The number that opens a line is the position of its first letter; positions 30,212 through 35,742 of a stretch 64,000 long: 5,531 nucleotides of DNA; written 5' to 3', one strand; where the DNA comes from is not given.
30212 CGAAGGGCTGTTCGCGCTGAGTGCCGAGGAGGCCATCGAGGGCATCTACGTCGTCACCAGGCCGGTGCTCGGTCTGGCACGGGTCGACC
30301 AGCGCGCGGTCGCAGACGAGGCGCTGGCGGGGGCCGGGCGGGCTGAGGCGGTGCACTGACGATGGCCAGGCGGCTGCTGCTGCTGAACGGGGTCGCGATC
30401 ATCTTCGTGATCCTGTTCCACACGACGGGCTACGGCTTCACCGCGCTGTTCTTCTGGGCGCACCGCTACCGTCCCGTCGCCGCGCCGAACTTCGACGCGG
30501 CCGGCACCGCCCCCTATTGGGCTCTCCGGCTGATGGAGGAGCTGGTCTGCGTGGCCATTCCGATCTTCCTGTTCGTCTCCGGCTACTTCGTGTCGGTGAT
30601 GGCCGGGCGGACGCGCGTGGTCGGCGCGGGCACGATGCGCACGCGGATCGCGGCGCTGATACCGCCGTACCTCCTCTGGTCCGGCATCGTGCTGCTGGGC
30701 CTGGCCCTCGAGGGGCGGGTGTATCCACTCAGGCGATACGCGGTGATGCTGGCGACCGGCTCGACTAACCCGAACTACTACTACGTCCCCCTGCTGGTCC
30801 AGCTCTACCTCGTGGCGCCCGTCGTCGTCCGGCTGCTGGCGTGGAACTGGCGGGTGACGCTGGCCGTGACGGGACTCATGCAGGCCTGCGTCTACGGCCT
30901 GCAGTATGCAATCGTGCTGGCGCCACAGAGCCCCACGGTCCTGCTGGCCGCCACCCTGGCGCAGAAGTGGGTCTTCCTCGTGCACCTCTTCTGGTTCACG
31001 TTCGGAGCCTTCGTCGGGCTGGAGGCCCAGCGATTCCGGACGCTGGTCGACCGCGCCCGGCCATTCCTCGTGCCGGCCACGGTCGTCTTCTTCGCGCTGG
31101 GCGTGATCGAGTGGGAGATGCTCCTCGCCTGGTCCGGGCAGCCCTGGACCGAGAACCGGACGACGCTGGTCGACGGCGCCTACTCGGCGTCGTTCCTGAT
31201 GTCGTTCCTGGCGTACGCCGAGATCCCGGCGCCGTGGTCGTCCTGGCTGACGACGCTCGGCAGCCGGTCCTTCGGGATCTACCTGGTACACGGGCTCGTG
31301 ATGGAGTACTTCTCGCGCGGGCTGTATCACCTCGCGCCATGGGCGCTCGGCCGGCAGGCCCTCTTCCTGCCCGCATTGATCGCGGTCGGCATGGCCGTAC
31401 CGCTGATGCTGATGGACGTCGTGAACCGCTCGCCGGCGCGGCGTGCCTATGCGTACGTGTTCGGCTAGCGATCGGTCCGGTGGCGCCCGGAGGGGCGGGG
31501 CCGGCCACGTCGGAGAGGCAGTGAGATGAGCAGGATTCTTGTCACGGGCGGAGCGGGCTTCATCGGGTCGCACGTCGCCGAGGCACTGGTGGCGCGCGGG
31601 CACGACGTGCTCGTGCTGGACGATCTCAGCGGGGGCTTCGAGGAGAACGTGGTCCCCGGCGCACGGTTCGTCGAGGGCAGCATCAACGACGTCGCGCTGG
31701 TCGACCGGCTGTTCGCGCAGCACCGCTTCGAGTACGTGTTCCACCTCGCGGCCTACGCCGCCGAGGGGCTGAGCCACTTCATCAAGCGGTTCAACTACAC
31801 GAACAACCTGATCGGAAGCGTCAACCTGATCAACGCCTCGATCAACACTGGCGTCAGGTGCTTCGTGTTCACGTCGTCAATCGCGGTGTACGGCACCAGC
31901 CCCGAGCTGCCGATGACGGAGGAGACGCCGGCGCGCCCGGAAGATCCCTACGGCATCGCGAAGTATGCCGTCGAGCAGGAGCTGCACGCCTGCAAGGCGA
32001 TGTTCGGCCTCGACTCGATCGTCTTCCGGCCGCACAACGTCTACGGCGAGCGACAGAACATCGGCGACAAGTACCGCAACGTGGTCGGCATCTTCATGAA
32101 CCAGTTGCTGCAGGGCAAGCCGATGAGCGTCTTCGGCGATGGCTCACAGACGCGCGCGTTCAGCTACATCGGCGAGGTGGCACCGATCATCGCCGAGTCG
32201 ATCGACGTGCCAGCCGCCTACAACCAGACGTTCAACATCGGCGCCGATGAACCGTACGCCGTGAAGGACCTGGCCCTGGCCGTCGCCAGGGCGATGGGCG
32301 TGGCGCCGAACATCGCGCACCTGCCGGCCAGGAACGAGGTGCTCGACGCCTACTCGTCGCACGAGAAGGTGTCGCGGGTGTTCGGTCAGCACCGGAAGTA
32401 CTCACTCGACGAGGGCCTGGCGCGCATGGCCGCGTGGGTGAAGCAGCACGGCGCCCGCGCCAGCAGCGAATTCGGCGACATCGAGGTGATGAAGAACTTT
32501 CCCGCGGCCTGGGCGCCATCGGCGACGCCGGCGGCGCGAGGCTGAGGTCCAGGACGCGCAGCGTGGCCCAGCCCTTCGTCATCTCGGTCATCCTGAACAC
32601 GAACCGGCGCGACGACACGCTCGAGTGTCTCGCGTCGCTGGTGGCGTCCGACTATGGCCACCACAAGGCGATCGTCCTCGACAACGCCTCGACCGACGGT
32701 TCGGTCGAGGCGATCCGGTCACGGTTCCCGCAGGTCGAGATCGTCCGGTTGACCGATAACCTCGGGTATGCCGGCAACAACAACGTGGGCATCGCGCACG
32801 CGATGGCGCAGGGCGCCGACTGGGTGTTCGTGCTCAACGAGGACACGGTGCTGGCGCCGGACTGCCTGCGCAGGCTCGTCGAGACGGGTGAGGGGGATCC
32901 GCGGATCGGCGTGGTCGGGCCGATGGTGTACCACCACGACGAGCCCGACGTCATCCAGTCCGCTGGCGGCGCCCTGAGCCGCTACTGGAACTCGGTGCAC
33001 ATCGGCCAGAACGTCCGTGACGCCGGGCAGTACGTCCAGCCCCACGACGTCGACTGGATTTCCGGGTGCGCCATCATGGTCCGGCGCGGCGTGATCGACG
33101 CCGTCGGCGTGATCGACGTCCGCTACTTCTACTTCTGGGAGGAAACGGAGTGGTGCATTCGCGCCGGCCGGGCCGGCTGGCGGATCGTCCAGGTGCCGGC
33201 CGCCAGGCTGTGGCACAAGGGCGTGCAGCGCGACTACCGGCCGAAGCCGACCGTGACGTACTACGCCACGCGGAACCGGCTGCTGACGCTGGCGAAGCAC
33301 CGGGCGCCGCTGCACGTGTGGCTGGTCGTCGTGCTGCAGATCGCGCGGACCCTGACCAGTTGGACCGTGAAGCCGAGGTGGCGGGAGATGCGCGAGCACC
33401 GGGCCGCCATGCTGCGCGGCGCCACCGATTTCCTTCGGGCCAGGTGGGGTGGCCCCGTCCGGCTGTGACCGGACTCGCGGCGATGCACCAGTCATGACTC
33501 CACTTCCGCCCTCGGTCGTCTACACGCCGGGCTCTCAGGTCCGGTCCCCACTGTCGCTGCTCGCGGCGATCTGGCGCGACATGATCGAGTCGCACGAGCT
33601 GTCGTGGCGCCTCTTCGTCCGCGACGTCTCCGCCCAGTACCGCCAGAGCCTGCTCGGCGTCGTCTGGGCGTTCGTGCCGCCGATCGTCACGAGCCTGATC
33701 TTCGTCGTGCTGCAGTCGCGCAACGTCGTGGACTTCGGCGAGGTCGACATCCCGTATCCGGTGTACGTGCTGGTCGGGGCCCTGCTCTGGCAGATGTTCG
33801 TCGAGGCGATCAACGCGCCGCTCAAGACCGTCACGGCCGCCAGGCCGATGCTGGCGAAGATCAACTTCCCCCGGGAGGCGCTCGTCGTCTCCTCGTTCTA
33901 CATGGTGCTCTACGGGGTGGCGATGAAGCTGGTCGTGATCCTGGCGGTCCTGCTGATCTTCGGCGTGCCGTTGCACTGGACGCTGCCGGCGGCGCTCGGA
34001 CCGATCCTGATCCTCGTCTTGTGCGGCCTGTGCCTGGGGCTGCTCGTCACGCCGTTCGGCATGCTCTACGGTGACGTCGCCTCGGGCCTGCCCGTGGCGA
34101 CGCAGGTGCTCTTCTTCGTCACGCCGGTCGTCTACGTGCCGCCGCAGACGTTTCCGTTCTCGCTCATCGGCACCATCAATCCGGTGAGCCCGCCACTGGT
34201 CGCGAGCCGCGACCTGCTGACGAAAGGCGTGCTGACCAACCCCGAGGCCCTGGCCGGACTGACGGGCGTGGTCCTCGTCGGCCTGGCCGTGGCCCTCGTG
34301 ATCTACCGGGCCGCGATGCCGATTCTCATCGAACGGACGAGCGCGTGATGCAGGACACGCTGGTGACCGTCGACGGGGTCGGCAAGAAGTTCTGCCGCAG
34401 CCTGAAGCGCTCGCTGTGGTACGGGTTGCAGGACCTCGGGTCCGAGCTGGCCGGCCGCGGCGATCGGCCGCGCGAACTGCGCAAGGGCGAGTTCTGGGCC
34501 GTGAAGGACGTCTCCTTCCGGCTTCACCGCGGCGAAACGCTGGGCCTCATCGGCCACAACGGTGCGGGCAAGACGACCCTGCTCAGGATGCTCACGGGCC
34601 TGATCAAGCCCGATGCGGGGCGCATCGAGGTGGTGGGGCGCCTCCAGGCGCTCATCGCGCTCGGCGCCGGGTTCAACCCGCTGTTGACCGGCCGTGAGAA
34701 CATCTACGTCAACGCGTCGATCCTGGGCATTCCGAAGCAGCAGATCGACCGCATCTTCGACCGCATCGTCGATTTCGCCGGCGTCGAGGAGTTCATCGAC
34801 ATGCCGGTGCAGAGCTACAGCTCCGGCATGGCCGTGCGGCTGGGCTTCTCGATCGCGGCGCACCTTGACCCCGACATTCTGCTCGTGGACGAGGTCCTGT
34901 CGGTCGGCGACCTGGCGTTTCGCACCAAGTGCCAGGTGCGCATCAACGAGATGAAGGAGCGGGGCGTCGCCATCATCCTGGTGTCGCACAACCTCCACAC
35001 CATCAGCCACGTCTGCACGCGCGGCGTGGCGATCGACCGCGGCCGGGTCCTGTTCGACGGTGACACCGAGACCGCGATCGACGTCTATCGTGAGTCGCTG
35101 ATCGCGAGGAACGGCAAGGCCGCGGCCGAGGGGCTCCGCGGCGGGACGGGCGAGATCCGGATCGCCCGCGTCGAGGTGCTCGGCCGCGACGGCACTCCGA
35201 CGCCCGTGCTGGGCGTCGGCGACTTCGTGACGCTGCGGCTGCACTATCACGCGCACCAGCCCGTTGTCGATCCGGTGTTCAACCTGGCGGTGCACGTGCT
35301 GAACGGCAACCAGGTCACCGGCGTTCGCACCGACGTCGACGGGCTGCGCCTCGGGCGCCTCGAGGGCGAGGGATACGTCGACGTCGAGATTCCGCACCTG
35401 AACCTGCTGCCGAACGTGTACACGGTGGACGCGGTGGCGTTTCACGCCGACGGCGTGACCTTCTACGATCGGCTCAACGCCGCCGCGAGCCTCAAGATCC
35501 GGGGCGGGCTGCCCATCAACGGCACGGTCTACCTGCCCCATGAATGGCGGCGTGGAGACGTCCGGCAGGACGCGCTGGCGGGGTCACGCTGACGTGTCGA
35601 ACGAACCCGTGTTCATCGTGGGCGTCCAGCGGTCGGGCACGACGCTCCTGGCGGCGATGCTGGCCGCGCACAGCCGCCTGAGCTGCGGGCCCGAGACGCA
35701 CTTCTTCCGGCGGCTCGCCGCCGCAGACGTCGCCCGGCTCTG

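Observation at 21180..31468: Dlt-like carrier-protein tailoring cassette (2 adenylases, 2 carrier proteins, AsnB, 2 flavoenzymes, AT3) in the centre of an EPS operon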

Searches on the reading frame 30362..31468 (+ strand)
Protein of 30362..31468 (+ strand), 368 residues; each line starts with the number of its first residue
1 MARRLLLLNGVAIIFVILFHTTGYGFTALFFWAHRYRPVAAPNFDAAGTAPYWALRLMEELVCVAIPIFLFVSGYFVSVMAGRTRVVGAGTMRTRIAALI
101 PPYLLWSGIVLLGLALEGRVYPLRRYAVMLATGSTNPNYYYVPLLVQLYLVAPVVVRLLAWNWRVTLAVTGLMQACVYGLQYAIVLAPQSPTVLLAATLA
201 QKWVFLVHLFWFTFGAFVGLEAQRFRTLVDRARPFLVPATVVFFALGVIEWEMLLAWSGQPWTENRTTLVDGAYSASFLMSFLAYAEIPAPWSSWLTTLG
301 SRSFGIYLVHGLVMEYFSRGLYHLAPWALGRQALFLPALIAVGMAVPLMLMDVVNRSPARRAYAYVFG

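Call 3: search_protein_families(library=pfam, proteins=[window:30362-31468:+], max_evalue=0.01)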
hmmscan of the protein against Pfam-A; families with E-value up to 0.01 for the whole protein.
window:30362-31468:+ (368 aa): 1 family
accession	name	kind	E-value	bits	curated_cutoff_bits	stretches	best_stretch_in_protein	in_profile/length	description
PF01757.29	Acyl_transf_3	-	3.3e-27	95.9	31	1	10-348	9-320/326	Acyltransferase domain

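Call 4: search_protein_families(library=ncbifam, proteins=[window:30362-31468:+], max_evalue=0.01)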
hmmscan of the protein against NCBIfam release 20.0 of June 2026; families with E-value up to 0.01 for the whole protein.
window:30362-31468:+ (368 aa): 0 families

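Call 73: search_protein_representatives(protein=window:30362-31468:+)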
Query: 368 residues. Proteins with E-value up to 0.001 (for the whole library): 725; up to 1e-10: 411; up to 1e-30: 194. The best 150 are listed.
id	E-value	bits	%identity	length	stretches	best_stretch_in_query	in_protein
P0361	4.4e-124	430.9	55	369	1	1-367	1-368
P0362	2.0e-94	333.3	45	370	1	1-368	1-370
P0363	5.1e-91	322.0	37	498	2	2-368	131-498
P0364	2.1e-85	303.5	43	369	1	1-368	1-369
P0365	8.0e-80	285.2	41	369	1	1-368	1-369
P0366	2.2e-79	283.8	42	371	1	1-368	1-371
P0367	4.6e-78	279.4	44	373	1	1-368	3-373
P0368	3.4e-77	276.6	42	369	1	1-368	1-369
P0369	7.8e-76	272.1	41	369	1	1-368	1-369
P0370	1.1e-74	268.2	37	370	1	1-368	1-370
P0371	3.6e-74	266.6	38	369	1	1-368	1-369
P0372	2.3e-73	263.9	41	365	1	1-368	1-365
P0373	2.4e-73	263.9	40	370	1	1-368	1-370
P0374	1.1e-70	255.1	40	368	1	1-368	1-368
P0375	2.8e-69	250.5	36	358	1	12-368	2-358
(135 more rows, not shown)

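Call 76: find_related_loci(query=A2, collection=metagenome_contigs, flank=9000)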
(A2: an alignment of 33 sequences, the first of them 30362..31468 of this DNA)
Query A2 (368 aa) in metagenome_contigs; peptide patterns used: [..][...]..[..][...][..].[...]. (x = any residue, [..] = any of these).
517 stretches matched a pattern; 158 encode a relative of the query (tblastn E <= 1e-3); the best 80 are kept; 80 distinct loci.
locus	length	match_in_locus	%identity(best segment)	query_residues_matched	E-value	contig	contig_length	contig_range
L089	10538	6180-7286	58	1-368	9e-133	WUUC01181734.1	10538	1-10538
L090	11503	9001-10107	58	1-368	5e-129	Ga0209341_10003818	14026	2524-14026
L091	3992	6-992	56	41-368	2e-115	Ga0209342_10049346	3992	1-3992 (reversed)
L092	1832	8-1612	44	1-368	3e-104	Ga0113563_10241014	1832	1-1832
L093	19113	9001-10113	45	1-368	2e-95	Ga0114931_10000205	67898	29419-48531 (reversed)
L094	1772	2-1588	43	1-368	4e-100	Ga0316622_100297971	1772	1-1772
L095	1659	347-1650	42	1-368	1e-100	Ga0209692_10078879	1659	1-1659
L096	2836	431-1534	43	1-368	5e-97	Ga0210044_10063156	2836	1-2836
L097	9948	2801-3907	44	1-368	1e-92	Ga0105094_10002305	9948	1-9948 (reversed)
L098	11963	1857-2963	43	1-368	3e-92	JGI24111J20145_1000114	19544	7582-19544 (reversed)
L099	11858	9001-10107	43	1-368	3e-92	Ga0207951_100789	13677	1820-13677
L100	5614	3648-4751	47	1-368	4e-92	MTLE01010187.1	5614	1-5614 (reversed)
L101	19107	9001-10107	44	1-368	8e-92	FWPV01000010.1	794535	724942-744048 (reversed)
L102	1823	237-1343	44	1-368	7e-96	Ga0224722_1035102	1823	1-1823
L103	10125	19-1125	45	1-368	3e-89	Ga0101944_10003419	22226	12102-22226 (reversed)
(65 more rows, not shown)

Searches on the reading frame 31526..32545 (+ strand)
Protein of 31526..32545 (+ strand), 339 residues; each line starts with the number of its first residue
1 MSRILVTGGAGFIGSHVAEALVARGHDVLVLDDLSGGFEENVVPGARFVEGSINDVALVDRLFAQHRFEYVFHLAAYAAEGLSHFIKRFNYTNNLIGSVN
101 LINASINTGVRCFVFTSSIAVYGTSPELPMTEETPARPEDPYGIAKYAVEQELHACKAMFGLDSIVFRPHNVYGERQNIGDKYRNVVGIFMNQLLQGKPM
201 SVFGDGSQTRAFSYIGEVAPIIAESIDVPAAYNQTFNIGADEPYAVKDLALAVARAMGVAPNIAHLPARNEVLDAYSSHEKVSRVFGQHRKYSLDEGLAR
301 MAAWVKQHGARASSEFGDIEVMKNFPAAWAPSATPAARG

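Call 3: search_protein_families(library=pfam, proteins=[window:31526-32545:+], max_evalue=0.01)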
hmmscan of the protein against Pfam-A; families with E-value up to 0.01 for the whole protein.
window:31526-32545:+ (339 aa): 10 families
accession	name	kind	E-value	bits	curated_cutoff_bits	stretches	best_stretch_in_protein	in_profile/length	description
PF01370.27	Epimerase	-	6.1e-53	180.1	20.9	1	4-239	1-240/240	NAD dependent epimerase/dehydratase family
PF16363.11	GDP_Man_Dehyd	-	1.2e-37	130.6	27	1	5-258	1-267/332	GDP-mannose 4,6 dehydratase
PF01073.25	3Beta_HSD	-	3.1e-17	63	22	1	5-262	1-273/280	3-beta hydroxysteroid dehydrogenase/isomerase family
PF04321.23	RmlD_sub_bind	-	7e-17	61.9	27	1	3-261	2-235/287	RmlD substrate binding domain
PF02719.21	Polysacc_synt_2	-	3.1e-13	50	20.2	1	4-262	1-252/293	Polysaccharide biosynthesis protein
PF13460.12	NAD_binding_10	-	1.5e-08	35.1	27.2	1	8-170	1-144/184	NAD(P)H-binding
PF05368.20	NmrA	-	7.2e-08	32.8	27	1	2-119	3-108/298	NmrA-like family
PF07993.18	NAD_binding_4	-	3.2e-06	26.9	20.1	1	68-183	89-219/258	Male sterility protein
PF08659.16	KR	-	0.00017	22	22.6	0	4-31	3-30/180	KR domain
PF13450.12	NAD_binding_8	-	0.0072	17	21.9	0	9-45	3-42/68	NAD(P)-binding Rossmann-like domain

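Call 4: search_protein_families(library=ncbifam, proteins=[window:31526-32545:+], max_evalue=0.01)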
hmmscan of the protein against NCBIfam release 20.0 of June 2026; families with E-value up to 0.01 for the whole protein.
window:31526-32545:+ (339 aa): 34 families (the best 25 are shown)
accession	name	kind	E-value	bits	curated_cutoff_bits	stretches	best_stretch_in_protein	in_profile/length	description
TIGR01179.1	galE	equivalog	2.3e-48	164.7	262.3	1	3-308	1-328/332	UDP-glucose 4-epimerase GalE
TIGR04180.1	EDH_00030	hypoth_equivalog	6.4e-37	127.2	475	1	4-292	1-296/297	NAD-dependent 4,6-dehydratase LegB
TIGR02197.1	heptose_epim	equivalog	4.4e-33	114.8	274.6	1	4-306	1-314/316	ADP-glyceromanno-heptose 6-epimerase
TIGR01181.1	dTDP_gluc_dehyt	equivalog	6.2e-33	114.2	365.1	1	3-309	1-315/321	dTDP-glucose 4,6-dehydratase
NF007956.0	PRK10675.1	subfamily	1.2e-30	106.8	394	1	3-308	2-332/338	UDP-glucose 4-epimerase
NF011728.1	PRK15181.1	equivalog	6.7e-28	97.7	760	1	3-248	17-273/348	Vi polysaccharide biosynthesis UDP-N-acetylglucosaminuronic acid C-4 epimerase TviC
TIGR03466.1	HpnA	hypoth_equivalog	1.6e-20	73.2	367.65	1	3-176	2-174/327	hopanoid-associated sugar epimerase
NF007582.0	PRK10217.1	equivalog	2.5e-18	66.3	698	1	1-245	1-258/355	dTDP-glucose 4,6-dehydratase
NF047922.1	GDPFucSynFcl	equivalog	2.9e-18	66.4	500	1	2-308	3-304/308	GDP-L-fucose synthase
NF007490.0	PRK10084.1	subfamily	7e-18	64.7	649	2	128-242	152-262/361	dTDP-glucose 4,6-dehydratase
NF042422.1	oxyalk_red_OleD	equivalog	2.4e-16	60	580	1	3-266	2-259/329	2-alkyl-3-oxoalkanoate reductase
NF008360.0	PRK11150.1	equivalog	6.4e-16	58.4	452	1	4-278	2-274/310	ADP-glyceromanno-heptose 6-epimerase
NF043036.1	ErythonDh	equivalog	3.8e-14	52.6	325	1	3-150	2-157/321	D-erythronate dehydrogenase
NF008872.0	PRK11908.1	equivalog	7.6e-13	48.2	294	1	1-275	1-289/349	bifunctional UDP-4-keto-pentose/UDP-xylose synthase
NF042423.1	oxyalk_red_Shew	equivalog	3.8e-12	45.9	580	1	2-176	9-178/331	2-alkyl-3-oxoalkanoate reductase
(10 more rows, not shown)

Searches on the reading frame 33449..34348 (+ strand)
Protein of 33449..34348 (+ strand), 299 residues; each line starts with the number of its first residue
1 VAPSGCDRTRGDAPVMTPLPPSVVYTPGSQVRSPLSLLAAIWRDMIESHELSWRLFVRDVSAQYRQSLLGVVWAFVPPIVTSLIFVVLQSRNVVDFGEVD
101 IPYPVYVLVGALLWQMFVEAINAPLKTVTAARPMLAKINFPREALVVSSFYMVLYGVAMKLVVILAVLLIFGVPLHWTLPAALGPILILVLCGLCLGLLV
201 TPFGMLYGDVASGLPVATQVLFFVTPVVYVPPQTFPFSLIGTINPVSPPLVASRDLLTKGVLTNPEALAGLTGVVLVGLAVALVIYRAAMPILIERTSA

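Call 6: search_protein_families(library=pfam, proteins=[window:33449-34348:+], max_evalue=0.0001)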
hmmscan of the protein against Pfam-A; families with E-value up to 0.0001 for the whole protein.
window:33449-34348:+ (299 aa): 1 family
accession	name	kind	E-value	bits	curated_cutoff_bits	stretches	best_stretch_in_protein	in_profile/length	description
PF01061.29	ABC2_membrane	-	1.1e-09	38.6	26.9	1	53-255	4-208/211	ABC-2 type transporter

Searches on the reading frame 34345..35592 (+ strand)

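Call 6: search_protein_families(library=pfam, proteins=[window:34345-35592:+], max_evalue=0.0001)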
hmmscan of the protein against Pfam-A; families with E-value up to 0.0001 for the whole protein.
window:34345-35592:+ (415 aa): 2 families
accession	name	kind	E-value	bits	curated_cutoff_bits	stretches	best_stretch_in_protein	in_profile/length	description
PF14524.12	Wzt_C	-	1.6e-21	77.2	30.4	1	265-386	4-130/143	Wzt C-terminal domain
PF00005.33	ABC_tran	-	1.2e-20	75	25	1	53-184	1-135/137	ABC transporter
